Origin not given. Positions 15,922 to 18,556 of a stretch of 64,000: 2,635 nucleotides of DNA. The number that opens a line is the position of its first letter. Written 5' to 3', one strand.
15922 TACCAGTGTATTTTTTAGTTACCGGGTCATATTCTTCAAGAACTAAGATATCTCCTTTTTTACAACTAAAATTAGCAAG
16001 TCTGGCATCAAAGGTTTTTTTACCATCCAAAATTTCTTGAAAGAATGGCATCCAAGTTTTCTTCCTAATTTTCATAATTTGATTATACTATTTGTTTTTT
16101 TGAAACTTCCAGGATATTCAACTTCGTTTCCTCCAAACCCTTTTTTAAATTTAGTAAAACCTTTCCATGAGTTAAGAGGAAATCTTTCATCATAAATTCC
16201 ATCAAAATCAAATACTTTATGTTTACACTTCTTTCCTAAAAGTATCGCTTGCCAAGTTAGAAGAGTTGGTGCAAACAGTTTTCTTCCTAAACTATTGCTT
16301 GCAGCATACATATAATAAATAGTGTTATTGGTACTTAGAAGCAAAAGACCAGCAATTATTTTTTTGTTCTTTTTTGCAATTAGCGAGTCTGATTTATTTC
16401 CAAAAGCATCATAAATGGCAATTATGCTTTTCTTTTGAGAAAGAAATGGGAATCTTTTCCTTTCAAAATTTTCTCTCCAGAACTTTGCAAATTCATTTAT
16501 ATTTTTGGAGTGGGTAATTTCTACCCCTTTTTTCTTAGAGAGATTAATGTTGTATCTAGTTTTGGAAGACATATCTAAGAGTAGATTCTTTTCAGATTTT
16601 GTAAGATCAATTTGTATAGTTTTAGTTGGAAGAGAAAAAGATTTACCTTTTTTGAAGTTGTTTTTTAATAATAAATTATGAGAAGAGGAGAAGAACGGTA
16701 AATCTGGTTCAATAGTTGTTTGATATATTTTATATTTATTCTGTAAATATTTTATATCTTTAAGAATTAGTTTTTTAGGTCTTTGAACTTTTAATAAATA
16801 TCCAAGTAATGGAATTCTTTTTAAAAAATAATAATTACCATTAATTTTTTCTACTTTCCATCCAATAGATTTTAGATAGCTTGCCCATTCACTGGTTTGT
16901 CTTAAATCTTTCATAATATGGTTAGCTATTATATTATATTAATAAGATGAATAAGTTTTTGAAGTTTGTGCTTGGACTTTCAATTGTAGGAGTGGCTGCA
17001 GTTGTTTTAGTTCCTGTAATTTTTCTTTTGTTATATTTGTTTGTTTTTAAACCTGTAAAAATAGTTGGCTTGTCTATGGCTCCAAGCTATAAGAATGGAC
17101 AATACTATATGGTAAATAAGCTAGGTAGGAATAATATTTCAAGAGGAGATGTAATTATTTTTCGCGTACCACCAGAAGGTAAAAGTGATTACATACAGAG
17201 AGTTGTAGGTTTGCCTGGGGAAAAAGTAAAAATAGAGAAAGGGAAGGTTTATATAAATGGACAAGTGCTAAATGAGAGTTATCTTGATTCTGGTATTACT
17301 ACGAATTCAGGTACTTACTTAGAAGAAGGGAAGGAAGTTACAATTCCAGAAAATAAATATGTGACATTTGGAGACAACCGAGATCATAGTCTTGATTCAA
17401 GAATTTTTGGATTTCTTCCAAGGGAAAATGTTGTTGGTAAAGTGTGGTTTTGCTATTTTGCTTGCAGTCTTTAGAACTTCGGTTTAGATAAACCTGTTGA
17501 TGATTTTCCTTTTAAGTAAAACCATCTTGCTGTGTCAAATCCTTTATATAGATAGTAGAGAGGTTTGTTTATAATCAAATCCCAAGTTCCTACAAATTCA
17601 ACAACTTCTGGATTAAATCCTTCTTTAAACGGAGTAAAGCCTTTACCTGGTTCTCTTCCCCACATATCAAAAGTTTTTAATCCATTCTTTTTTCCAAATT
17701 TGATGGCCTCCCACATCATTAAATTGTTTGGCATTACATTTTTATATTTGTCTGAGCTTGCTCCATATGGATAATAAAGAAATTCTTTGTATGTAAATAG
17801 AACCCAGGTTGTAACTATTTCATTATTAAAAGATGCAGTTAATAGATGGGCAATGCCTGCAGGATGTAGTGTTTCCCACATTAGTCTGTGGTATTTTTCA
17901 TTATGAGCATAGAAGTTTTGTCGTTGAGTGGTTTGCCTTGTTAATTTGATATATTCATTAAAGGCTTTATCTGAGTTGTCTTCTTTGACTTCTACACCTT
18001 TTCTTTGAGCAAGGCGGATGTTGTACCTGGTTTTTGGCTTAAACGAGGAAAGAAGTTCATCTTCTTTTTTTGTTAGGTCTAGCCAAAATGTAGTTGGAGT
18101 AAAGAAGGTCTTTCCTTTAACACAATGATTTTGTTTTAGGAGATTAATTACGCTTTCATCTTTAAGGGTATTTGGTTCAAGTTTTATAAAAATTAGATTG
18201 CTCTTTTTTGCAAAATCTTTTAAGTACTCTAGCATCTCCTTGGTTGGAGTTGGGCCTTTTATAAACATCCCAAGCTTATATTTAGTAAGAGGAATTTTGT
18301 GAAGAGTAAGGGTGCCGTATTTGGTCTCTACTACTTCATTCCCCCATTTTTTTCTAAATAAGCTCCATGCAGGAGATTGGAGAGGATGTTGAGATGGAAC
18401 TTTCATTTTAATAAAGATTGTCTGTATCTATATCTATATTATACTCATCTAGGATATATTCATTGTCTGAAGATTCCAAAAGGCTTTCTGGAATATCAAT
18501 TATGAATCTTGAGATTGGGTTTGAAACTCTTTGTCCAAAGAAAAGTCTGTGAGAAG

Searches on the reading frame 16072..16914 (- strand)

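Call 8: search_protein_families(library=pfam, proteins=[window:16072-16914:-], max_evalue=0.001)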
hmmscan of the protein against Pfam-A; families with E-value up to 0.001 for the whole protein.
window:16072-16914:- (280 aa): 2 families
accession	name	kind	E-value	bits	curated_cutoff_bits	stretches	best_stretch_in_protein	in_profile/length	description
PF02388.22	FemAB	-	8.8e-20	71.3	24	2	176-274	296-392/406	FemAB family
PF13869.12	NUDIX_2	-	0.00036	20.4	27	1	79-197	59-171/188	Nucleotide hydrolase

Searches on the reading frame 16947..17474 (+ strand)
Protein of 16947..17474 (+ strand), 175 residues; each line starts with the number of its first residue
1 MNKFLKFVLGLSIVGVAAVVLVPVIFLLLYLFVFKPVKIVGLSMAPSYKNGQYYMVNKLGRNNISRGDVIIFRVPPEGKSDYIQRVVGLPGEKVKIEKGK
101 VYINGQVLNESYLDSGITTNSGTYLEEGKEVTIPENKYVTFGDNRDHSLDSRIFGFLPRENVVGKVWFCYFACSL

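Call 8: search_protein_families(library=pfam, proteins=[window:16947-17474:+], max_evalue=0.001)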
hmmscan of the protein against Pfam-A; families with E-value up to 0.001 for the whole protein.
window:16947-17474:+ (175 aa): 1 family
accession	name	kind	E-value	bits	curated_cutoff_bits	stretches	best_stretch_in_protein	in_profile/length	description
PF10502.14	Peptidase_S26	-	9.4e-45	153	22.9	1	17-171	6-168/168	Signal peptidase, peptidase S26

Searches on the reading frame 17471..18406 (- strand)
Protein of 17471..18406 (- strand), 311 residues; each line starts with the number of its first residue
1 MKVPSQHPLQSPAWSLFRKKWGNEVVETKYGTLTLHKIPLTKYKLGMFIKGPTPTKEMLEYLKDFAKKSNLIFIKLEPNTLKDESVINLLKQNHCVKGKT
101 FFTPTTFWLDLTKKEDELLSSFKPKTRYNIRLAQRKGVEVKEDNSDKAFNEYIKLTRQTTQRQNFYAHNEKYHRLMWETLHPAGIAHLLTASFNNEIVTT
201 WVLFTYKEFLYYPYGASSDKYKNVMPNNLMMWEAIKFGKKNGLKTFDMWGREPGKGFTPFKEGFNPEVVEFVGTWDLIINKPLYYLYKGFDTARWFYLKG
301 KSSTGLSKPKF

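Call 8: search_protein_families(library=pfam, proteins=[window:17471-18406:-], max_evalue=0.001)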
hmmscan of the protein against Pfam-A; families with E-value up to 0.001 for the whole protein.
window:17471-18406:- (311 aa): 2 families
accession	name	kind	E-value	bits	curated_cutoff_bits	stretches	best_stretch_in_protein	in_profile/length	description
PF02388.22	FemAB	-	7.8e-28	97.9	24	2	199-289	309-403/406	FemAB family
PF13480.13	Acetyltransf_6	-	2e-16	60.9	22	1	125-250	2-136/143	Acetyltransferase (GNAT) domain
